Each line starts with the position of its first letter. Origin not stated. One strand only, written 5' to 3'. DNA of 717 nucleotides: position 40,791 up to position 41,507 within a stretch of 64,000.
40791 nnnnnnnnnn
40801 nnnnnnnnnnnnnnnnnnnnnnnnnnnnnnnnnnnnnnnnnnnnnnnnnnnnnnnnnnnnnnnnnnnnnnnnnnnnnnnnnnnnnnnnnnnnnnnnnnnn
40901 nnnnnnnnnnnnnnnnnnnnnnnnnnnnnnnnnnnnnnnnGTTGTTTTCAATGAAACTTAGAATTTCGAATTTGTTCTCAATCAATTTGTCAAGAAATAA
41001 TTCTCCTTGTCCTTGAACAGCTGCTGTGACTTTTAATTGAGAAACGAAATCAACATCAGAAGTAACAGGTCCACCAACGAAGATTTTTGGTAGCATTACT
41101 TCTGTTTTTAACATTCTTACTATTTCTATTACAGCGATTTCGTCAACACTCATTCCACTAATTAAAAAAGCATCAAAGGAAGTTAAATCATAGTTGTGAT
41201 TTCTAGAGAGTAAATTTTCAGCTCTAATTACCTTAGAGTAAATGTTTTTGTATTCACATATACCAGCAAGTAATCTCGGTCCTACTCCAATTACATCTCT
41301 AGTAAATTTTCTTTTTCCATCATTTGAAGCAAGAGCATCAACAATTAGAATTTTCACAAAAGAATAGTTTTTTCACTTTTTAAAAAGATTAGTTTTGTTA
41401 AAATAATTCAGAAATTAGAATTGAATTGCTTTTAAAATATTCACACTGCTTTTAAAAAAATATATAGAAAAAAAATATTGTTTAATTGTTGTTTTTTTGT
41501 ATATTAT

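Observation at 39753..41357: MiaB-like TRAM-domain protein that lacks the canonical radical-SAM CxxxCxxC motif but has two C…CGFC clusters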

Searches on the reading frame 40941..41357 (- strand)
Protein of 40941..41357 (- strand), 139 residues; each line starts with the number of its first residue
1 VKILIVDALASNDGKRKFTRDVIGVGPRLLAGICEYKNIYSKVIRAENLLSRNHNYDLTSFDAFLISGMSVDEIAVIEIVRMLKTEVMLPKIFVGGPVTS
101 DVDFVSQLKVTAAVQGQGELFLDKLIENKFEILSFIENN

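Call 49: search_solved_structures(query=A2, max_evalue=10, show_alignments=5)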
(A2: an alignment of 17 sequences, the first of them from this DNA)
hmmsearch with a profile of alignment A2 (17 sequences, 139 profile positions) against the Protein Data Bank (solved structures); distinct sequences matched with E-value up to 10: 8.
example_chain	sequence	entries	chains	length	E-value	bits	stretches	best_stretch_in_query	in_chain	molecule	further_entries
9ccb_A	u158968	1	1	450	0.00059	22.9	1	58-121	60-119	Radical SAM core domain-containing protein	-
4q37_A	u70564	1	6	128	0.001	22.2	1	60-126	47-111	Radical SAM protein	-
7te2_A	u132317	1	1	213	0.0015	21.6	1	31-111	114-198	AerR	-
7e5w_A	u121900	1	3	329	0.027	17.5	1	64-116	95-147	Catabolite control protein A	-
7kdx_A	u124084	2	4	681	0.083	16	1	60-131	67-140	Methyltransferase TokK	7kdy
6jo3_A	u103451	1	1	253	0.29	14.2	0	76-116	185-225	Geranylgeranylglyceryl phosphate synthase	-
9n1b_A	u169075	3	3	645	0.71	12.9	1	47-124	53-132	Radical SAM protein | Radical SAM enzyme CysS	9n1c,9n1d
4v8m_AQ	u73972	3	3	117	1.5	11.9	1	55-99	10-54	RIBOSOMAL PROTEIN S20, PUTATIVE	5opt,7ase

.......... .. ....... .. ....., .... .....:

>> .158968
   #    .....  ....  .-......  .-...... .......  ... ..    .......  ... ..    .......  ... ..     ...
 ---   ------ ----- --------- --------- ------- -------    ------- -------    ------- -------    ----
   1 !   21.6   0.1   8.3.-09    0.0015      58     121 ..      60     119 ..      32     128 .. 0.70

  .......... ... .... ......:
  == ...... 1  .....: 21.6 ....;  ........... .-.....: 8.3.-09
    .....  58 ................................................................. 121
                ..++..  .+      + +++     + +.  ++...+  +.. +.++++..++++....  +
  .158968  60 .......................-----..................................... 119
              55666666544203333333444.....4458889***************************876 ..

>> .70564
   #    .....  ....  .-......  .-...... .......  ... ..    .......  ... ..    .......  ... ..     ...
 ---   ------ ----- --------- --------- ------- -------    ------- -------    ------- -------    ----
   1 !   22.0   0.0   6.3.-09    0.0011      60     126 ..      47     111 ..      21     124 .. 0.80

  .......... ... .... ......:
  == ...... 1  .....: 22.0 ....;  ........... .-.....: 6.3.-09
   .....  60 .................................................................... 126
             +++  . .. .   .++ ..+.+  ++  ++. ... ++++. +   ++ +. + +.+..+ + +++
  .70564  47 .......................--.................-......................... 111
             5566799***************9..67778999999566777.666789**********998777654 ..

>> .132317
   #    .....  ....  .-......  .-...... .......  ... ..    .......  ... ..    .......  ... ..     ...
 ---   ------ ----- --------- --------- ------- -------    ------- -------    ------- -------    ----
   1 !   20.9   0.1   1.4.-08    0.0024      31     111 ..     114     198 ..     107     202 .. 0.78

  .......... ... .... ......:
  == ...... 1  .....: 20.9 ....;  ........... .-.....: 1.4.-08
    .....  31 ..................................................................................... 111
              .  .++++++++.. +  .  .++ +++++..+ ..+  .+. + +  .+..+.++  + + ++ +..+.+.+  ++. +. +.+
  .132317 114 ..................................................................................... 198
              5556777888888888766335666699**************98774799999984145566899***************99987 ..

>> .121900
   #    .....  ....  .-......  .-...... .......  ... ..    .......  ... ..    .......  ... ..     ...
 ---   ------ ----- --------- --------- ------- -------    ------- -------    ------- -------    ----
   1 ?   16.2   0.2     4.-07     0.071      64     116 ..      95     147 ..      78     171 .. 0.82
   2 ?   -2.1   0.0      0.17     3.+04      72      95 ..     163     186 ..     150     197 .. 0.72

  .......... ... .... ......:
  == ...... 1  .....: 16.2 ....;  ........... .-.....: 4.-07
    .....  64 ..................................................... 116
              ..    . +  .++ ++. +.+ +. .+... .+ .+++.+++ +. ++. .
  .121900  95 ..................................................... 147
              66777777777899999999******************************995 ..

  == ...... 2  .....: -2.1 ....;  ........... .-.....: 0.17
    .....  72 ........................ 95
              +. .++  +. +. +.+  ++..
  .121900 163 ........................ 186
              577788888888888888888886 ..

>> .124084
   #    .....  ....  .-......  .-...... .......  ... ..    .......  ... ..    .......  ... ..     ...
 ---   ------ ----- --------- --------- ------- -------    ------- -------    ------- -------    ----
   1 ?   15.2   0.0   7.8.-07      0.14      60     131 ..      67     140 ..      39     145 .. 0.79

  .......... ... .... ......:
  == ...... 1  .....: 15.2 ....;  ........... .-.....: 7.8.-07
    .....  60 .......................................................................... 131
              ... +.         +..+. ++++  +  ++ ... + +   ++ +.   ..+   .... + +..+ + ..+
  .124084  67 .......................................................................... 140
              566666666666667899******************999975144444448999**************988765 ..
